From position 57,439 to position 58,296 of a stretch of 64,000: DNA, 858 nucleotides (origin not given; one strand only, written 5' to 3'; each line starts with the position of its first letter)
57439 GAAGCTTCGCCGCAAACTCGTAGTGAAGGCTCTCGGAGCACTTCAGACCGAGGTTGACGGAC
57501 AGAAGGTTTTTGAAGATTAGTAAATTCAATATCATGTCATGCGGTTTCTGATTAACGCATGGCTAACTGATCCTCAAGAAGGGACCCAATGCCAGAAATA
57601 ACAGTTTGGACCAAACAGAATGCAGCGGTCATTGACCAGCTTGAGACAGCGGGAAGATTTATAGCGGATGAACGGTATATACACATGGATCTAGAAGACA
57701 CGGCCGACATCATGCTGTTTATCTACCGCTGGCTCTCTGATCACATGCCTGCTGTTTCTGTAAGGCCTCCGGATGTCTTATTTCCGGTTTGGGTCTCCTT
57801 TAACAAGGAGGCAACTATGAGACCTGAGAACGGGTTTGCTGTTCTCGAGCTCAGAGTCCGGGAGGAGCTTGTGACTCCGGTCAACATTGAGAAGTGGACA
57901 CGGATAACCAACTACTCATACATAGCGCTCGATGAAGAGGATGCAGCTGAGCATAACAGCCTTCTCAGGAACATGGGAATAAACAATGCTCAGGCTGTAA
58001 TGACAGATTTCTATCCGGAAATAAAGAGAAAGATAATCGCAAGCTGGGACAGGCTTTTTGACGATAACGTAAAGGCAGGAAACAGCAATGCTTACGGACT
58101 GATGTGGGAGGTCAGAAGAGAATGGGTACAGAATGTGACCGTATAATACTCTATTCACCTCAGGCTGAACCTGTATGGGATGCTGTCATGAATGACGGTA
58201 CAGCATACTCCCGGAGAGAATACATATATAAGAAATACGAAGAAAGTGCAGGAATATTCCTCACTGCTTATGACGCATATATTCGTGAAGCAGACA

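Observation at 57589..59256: Three paralogous uncharacterised genes wired between two selenoprotein-B reductase modules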

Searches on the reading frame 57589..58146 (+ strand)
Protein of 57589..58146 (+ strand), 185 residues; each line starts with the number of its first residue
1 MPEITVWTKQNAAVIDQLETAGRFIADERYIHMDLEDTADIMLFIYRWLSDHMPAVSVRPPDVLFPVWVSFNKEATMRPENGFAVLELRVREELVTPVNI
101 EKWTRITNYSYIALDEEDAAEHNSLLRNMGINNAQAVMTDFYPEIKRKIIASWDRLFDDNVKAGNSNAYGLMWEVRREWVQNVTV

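Call 3: search_protein_families(library=pfam, proteins=[window:57589-58146:+], max_evalue=1)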
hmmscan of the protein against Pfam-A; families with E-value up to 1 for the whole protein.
window:57589-58146:+ (185 aa): 1 family
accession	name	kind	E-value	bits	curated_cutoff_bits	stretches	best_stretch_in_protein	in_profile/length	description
PF12952.12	DUF3841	-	8.5e-56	188.9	27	1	5-180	1-177/178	Domain of unknown function (DUF3841)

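Call 4: search_protein_families(library=ncbifam, proteins=[window:57589-58146:+], max_evalue=0.01)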
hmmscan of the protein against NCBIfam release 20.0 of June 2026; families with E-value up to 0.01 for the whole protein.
window:57589-58146:+ (185 aa): 0 families

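Call 5: search_solved_structures(query=window:57589-58146:+, max_evalue=10, show_alignments=2)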
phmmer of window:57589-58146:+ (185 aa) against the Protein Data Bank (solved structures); distinct sequences matched with E-value up to 10: 1.
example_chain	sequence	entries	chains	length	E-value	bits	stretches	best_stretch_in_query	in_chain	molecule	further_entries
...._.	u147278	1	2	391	0.66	13.3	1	35-76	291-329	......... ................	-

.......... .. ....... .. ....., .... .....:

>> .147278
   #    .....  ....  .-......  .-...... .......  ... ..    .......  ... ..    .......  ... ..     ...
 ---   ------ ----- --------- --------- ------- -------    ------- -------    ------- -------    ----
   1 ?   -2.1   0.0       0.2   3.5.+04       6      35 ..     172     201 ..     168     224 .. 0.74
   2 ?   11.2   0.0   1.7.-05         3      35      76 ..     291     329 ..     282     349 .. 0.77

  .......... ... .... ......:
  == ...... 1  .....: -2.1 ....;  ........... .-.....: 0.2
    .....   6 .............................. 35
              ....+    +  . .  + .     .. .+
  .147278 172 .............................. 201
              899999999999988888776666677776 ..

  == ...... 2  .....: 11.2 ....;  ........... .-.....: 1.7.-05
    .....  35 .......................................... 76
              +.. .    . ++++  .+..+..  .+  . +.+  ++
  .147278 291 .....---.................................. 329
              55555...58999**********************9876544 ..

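Call 8: find_homologous_proteins(query=window:57589-58146:+, max_evalue=0.001)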
Query window:57589-58146:+ (185 aa): 203 proteins with E <= 0.001 among 212 candidates; the best 120 are listed.
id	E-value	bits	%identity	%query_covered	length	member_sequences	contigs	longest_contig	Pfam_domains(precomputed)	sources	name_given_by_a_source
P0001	6.0e-119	413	99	100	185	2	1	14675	PF12952.13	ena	-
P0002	3.7e-102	358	84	100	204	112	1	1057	PF12952.13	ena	-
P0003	7.7e-102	357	83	100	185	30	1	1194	PF12952.13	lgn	-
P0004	9.8e-98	344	80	100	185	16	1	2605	PF12952.13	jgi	jgi:hypothetical protein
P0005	1.8e-97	343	78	100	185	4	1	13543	PF12952.13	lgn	-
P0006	2.5e-97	342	81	99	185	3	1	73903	PF12952.13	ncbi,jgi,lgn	jgi:hypothetical protein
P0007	5.2e-97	341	81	100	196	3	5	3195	PF12952.13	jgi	-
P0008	1.5e-95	336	78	100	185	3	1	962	PF12952.13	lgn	-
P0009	1.2e-93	330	78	100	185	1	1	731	PF12952.13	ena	-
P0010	4.5e-90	319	75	99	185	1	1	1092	PF12952.13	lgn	-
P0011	9.6e-90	318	76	100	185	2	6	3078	PF12952.13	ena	-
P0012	1.1e-88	314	78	100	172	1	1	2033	PF12952.13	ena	-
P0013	1.8e-87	310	73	100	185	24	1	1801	PF12952.13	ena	-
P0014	4.5e-87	309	76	98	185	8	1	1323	PF12952.13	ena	-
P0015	1.2e-85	304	71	100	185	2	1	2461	PF12952.13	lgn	-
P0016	8.9e-85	301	71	100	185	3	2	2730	PF12952.13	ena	-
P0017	3.7e-84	299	72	99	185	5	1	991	PF12952.13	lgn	-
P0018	4.5e-83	296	69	100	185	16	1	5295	PF12952.13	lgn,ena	-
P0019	5.9e-83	296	70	100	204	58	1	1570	PF12952.13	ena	-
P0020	7.5e-83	295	69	100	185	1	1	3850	PF12952.13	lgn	-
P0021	1.3e-82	294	69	99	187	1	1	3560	PF12952.13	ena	-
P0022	1.5e-82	294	70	100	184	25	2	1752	PF12952.13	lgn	-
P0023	3.4e-82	293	70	100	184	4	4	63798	PF12952.13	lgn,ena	-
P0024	1.0e-81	291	68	100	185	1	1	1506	PF12952.13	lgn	-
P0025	5.2e-81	289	67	100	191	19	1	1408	PF12952.13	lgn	-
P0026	3.2e-80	287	69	100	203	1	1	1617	PF12952.13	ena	-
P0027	5.6e-80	286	69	100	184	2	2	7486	PF12952.13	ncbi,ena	-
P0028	7.4e-80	285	67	99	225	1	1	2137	PF12952.13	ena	-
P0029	1.1e-79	285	65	100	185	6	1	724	PF12952.13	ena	-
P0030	1.3e-79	285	69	98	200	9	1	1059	PF12952.13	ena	-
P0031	2.4e-79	284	70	99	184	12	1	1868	PF12952.13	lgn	-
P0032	2.7e-79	284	66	99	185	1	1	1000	PF12952.13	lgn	-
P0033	3.8e-79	283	67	99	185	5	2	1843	PF12952.13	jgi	jgi:hypothetical protein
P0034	5.0e-79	283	67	100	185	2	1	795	PF12952.13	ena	-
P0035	7.4e-79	282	66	100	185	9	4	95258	PF12952.13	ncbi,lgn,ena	-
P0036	1.8e-78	281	67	100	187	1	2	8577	PF12952.13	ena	-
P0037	2.0e-78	281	66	99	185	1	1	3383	PF12952.13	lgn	-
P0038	1.8e-77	278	66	100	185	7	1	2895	PF12952.13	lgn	-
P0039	2.1e-77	277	64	100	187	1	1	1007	PF12952.13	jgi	jgi:hypothetical protein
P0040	3.4e-77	277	66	99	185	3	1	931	PF12952.13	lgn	-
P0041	5.9e-77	276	68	99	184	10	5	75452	PF12952.13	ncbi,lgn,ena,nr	ncbi:MAG: DUF3841 domain-containing protein [Mogibacterium sp.]|nr:DUF3841 domain-containing protein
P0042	9.7e-77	275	63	100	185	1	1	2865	PF12952.13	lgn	-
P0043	7.3e-76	272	64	100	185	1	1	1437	PF12952.13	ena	-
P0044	4.2e-75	270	62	99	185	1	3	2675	PF12952.13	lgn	-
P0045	5.5e-75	270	64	100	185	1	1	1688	PF12952.13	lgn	-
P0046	7.1e-75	269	63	100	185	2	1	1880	PF12952.13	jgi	jgi:hypothetical protein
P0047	8.5e-75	269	64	98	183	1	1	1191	PF12952.13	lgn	-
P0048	2.5e-74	267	64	100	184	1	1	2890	PF12952.13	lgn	-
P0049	1.9e-73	264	62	99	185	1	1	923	PF12952.13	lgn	-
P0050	2.2e-73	264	62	99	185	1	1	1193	PF12952.13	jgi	jgi:hypothetical protein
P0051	5.4e-73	263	63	99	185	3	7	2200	PF12952.13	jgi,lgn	-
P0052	3.0e-72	261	61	99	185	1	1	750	PF12952.13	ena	-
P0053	5.0e-72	260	60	99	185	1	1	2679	PF12952.13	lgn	-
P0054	5.3e-72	260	59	100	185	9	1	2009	PF12952.13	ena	-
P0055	8.0e-72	259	62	99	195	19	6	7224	PF12952.13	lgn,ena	-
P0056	1.5e-69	252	60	99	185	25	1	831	PF12952.13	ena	-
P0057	2.3e-69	251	57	99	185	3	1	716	PF12952.13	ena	-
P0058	4.2e-69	250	59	99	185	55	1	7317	PF12952.13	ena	-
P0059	1.3e-68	249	61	99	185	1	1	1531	PF12952.13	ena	-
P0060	2.9e-68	248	57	99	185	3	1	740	PF12952.13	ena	-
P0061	3.7e-68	247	58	99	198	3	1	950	PF12952.13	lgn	-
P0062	8.9e-68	246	61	99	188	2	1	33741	PF12952.13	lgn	-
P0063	1.1e-67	246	59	99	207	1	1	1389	PF12952.13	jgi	jgi:hypothetical protein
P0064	2.8e-67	244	57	99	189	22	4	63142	PF12952.13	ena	-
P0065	2.9e-67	244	56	99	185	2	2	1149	PF12952.13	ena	-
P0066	3.4e-67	244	57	99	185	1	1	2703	PF12952.13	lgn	-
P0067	5.9e-67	243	59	99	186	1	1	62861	PF12952.13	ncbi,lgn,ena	-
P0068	2.0e-66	242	56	98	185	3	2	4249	PF12952.13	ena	-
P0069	4.0e-66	241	56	98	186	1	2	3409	PF12952.13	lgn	-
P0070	4.1e-65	237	57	99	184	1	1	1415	PF12952.13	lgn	-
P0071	5.8e-65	237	56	99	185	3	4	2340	PF12952.13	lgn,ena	-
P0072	1.0e-64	236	57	99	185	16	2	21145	PF12952.13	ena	-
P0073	1.1e-64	236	56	99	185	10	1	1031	PF12952.13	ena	-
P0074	1.9e-64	235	59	99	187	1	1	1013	PF12952.13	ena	-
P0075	2.2e-64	235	58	99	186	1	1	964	PF12952.13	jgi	jgi:hypothetical protein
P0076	2.5e-64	235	90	64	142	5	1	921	PF12952.13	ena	-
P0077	3.4e-64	234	61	92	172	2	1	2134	PF12952.13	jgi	jgi:hypothetical protein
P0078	9.4e-61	223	53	99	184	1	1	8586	PF12952.13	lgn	-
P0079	1.5e-59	219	53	99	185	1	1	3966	PF12952.13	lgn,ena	-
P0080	4.2e-59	218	53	100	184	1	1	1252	PF12952.13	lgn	-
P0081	9.5e-59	217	54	99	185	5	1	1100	PF12952.13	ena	-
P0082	1.7e-58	216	52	99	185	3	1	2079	PF12952.13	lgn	-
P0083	6.4e-58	214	52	99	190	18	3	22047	PF12952.13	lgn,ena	-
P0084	8.7e-58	213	53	99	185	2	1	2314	PF12952.13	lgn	-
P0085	8.8e-58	213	54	97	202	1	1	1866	PF12952.13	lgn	-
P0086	1.3e-57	213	52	99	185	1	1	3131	PF12952.13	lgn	-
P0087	1.6e-57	213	51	99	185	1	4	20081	PF12952.13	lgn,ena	-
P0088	1.9e-57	212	51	99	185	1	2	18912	PF12952.13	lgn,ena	-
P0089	3.1e-57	212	52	99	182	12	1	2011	PF12952.13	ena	-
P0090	3.3e-57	212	51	99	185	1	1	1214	PF12952.13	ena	-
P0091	3.4e-57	212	54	99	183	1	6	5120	PF12952.13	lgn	-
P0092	7.9e-57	210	53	99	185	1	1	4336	PF12952.13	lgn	-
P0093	8.1e-57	210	50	99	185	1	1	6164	PF12952.13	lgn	-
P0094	8.4e-57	210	51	99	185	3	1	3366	PF12952.13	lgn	-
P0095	9.7e-57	210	53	99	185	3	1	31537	PF12952.13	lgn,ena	-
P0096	1.1e-56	210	52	100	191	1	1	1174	PF12952.13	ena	-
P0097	1.5e-56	209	63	78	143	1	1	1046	PF12952.13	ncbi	-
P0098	1.5e-56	209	51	99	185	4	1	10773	PF12952.13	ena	-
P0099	1.8e-56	209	50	99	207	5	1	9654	PF12952.13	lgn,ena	-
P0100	1.8e-56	209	51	100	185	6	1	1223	PF12952.13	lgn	-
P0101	2.1e-56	209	51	99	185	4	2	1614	PF12952.13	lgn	-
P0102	2.2e-56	209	52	99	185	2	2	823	PF12952.13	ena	-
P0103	2.3e-56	209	52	99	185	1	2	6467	PF12952.13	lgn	-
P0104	2.4e-56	209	51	99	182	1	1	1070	PF12952.13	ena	-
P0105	3.5e-56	208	51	100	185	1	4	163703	PF12952.13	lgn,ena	-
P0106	3.6e-56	208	52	99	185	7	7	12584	PF12952.13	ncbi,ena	-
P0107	4.7e-56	208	51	98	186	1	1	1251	PF12952.13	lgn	-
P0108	4.8e-56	208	51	99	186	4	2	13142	PF12952.13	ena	-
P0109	4.9e-56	208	53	98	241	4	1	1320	PF12952.13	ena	-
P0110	5.4e-56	208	50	99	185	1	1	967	PF12952.13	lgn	-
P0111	5.7e-56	208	50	99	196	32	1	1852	PF12952.13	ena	-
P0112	6.5e-56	207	51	97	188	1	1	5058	PF12952.13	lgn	-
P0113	7.9e-56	207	49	99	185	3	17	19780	PF12952.13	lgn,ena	-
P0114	1.3e-55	206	52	99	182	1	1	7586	PF12952.13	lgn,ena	-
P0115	4.0e-55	205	50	99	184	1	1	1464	PF12952.13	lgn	-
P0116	4.1e-55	205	49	99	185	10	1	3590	PF12952.13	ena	-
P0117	5.8e-55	204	49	99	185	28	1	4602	PF12952.13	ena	-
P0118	6.7e-55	204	50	99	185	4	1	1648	PF12952.13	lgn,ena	-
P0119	7.0e-55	204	51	99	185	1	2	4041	PF12952.13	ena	-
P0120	8.7e-55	204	48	99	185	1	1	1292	PF12952.13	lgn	-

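Call 9: search_protein_families(library=padloc, proteins=[window:57589-58146:+], max_evalue=1)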
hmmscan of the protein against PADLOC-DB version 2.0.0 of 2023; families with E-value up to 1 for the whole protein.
window:57589-58146:+ (185 aa): 0 families

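Call 10: search_protein_families(library=phrogs, proteins=[window:57589-58146:+], max_evalue=1)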
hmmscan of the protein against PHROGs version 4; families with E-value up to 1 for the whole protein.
window:57589-58146:+ (185 aa): 2 families
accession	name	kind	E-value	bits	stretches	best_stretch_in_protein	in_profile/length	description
phrog_28432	-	unknown function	0.045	14.9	1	138-157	51-70/76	-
phrog_8365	-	unknown function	0.05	15.3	1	3-36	2-34/78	-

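Call 12: find_encoding_contigs(protein=P0105, flank=10000, max_places=3)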
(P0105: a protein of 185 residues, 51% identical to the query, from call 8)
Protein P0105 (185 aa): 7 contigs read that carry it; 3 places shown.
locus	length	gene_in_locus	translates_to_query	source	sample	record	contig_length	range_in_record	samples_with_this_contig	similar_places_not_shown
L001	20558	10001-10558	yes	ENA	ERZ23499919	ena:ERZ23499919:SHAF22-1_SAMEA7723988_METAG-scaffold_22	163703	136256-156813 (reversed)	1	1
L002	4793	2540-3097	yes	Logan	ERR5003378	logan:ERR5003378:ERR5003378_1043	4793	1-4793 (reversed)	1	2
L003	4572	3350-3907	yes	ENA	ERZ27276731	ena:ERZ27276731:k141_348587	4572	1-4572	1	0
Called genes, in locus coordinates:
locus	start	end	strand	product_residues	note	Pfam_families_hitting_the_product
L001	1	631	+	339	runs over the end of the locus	PF19300:BPD_transp_1_N, PF00528:BPD_transp_1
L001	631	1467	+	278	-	PF12911:OppC_N (weak), PF00528:BPD_transp_1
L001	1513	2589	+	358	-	PF01321:Creatinase_N, PF00557:Peptidase_M24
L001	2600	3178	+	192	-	PF00160:Pro_isomerase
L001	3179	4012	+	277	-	PF12850:Metallophos_2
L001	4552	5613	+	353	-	PF07136:DUF1385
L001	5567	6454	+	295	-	PF17827:PrmC_N, PF05175:MTS, PF06325:PrmA (weak), PF03602:Cons_hypoth95 (faint), PF13649:Methyltransf_25, PF13847:Methyltransf_31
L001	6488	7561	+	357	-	PF03462:PCRF, PF00472:RF-1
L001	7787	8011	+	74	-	PF08281:Sigma70_r4_2 (weak)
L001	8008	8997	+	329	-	PF13490:zf-HC2, PF16107:DUF4825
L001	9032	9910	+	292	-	PF12833:HTH_18, PF00165:HTH_AraC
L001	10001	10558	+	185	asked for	PF12952:DUF3841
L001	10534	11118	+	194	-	PF12952:DUF3841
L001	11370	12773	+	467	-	PF01547:SBP_bac_1, PF13416:SBP_bac_8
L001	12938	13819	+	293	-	PF00528:BPD_transp_1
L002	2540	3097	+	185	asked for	PF12952:DUF3841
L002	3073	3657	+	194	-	PF12952:DUF3841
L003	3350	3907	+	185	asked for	PF12952:DUF3841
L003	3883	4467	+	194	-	PF12952:DUF3841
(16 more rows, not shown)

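Call 13: find_encoding_contigs(protein=P0041, flank=10000, max_places=3)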
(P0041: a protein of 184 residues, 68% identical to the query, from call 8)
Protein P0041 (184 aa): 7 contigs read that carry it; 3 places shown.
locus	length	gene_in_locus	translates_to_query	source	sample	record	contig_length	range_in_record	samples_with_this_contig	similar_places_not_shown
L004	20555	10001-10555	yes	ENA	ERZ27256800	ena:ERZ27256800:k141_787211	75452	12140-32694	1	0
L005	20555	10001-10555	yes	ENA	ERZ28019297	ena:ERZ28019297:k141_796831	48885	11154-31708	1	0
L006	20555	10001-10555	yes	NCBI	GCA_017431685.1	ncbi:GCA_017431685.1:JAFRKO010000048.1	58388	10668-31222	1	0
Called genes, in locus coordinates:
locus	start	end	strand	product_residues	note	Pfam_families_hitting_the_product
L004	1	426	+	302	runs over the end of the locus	PF00009:GTP_EFTU, PF00350:Dynamin_N (faint), PF01926:MMR_HSR1, PF02421:FeoB_N (weak), PF03193:RsgA_GTPase (faint), PF07650:KH_2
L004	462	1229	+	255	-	PF11967:RecO_N, PF02565:RecO_C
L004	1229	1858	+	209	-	PF14242:DUF4342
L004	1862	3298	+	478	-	PF28494:GlyRS_ins_1 (weak), PF00587:tRNA-synt_2b, PF03129:HGTP_anticodon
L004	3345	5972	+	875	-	PF01326:PPDK_N, PF00391:PEP-utilizers, PF02896:PEP-utilizers_C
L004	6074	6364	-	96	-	-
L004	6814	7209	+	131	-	PF28011:GrdX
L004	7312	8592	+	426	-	PF09338:Gly_reductase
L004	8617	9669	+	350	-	PF07355:GRDB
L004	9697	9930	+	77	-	-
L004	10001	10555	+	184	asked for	PF12952:DUF3841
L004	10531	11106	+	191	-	PF12952:DUF3841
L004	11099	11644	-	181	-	PF12952:DUF3841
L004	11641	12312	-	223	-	PF00440:TetR_N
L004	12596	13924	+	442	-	PF09338:Gly_reductase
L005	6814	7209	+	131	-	PF28011:GrdX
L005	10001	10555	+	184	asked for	PF12952:DUF3841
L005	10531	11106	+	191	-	PF12952:DUF3841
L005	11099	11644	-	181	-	PF12952:DUF3841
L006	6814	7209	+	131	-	PF28011:GrdX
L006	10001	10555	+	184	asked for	PF12952:DUF3841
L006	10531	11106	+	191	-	PF12952:DUF3841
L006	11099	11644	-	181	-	PF12952:DUF3841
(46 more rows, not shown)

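Call 15: find_encoding_contigs(protein=P0035, flank=10000, max_places=2)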
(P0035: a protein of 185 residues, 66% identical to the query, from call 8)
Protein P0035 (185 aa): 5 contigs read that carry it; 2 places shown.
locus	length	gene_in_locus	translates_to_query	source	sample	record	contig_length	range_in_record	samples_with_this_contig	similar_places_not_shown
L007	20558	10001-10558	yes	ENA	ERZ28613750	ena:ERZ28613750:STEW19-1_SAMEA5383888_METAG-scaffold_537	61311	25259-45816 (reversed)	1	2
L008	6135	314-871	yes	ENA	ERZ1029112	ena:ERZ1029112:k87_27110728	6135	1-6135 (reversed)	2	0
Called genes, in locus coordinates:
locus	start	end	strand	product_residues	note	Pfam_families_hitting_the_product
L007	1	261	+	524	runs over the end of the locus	PF00497:SBP_bac_3, PF00528:BPD_transp_1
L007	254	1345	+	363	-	PF02463:SMC_N (faint), PF00005:ABC_tran, PF13166:AAA_13 (faint), PF13304:AAA_21 (faint)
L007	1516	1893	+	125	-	-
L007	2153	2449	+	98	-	PF09997:DUF2238 (weak)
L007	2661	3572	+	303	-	PF00126:HTH_1, PF03466:LysR_substrate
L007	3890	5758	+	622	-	PF13522:GATase_6, PF13537:GATase_7, PF01380:SIS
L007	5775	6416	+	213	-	PF00753:Lactamase_B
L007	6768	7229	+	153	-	PF28011:GrdX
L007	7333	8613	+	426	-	PF09338:Gly_reductase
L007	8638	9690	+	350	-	PF07355:GRDB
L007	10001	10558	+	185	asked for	PF12952:DUF3841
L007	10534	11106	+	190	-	PF12952:DUF3841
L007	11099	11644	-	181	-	PF12952:DUF3841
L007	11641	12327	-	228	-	PF00440:TetR_N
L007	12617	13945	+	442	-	PF09338:Gly_reductase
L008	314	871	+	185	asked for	PF12952:DUF3841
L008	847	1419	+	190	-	PF12952:DUF3841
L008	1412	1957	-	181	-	PF12952:DUF3841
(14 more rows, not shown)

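Call 16: find_encoding_contigs(protein=P0064, flank=10000, max_places=2)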
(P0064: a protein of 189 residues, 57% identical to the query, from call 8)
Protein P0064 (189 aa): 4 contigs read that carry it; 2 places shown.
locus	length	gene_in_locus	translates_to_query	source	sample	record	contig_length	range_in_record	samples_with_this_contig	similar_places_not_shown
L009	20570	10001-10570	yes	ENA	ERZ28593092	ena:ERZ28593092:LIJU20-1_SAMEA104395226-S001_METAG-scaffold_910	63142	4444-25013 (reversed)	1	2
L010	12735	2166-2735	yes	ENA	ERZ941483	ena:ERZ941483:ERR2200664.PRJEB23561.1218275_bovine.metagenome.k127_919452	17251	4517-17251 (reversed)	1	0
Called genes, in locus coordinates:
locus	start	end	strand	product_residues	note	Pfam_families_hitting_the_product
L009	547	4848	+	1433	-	PF18657:YDG, PF18676:MBG_2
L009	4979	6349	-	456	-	PF01979:Amidohydro_1, PF07969:Amidohydro_3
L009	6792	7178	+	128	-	PF28011:GrdX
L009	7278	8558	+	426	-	PF09338:Gly_reductase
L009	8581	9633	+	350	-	PF07355:GRDB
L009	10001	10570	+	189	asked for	PF12952:DUF3841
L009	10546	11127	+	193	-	PF12952:DUF3841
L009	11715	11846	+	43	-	PF04723:GRDA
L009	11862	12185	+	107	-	PF04723:GRDA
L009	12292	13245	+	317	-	PF00890:FAD_binding_2 (weak), PF01134:GIDA (faint), PF01266:DAO (faint), PF03486:HI0933_like (faint), PF07992:Pyr_redox_2, PF12831:FAD_oxidored (weak), PF13738:Pyr_redox_3, PF00070:Pyr_redox, +1 more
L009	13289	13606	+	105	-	PF00085:Thioredoxin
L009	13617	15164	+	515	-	PF19364:DUF5940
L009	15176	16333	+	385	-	PF02504:FA_synthesis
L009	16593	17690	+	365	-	PF08240:ADH_N, PF00107:ADH_zinc_N, PF13602:ADH_zinc_N_2 (weak)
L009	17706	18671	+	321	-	PF02492:cobW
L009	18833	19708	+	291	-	PF10418:DHODB_Fe-S_bind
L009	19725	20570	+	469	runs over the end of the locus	PF14691:Fer4_20, PF01266:DAO (weak), PF01946:Thi4 (weak), PF03807:F420_oxidored (faint), PF07992:Pyr_redox_2, PF12831:FAD_oxidored (faint), PF13450:NAD_binding_8, PF00070:Pyr_redox (weak), +1 more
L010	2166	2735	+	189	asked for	PF12952:DUF3841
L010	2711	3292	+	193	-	PF12952:DUF3841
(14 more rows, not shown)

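Call 17: search_protein_representatives(alignment_id=A1)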
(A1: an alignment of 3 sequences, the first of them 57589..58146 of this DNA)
Query: 3 sequences, 185 profile positions. Proteins with E-value up to 0.001 (for the whole library): 792; up to 1e-10: 257; up to 1e-30: 72. The best 150 are listed.
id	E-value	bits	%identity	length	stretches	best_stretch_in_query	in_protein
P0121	2.3e-97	340.5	-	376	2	3-185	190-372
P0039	9.2e-62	224.5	-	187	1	1-184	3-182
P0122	2.6e-57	210.0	-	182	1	4-184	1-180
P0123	1.1e-48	181.8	-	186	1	1-185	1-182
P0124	5.4e-48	179.6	-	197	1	3-185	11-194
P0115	7.0e-48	179.2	-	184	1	1-184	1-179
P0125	2.2e-47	177.6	-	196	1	6-185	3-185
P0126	1.7e-46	174.7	-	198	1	2-185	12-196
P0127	3.0e-46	173.9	-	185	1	3-184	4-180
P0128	3.2e-45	170.5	-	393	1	3-184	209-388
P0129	1.7e-44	168.2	-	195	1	2-184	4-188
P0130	1.7e-43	164.9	-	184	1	4-184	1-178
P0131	3.6e-43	163.9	-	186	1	2-184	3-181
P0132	1.7e-42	161.7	-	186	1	1-184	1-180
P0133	4.0e-42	160.5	-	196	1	3-185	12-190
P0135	6.9e-42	159.7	-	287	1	3-185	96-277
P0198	1.6e-29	119.4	-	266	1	3-184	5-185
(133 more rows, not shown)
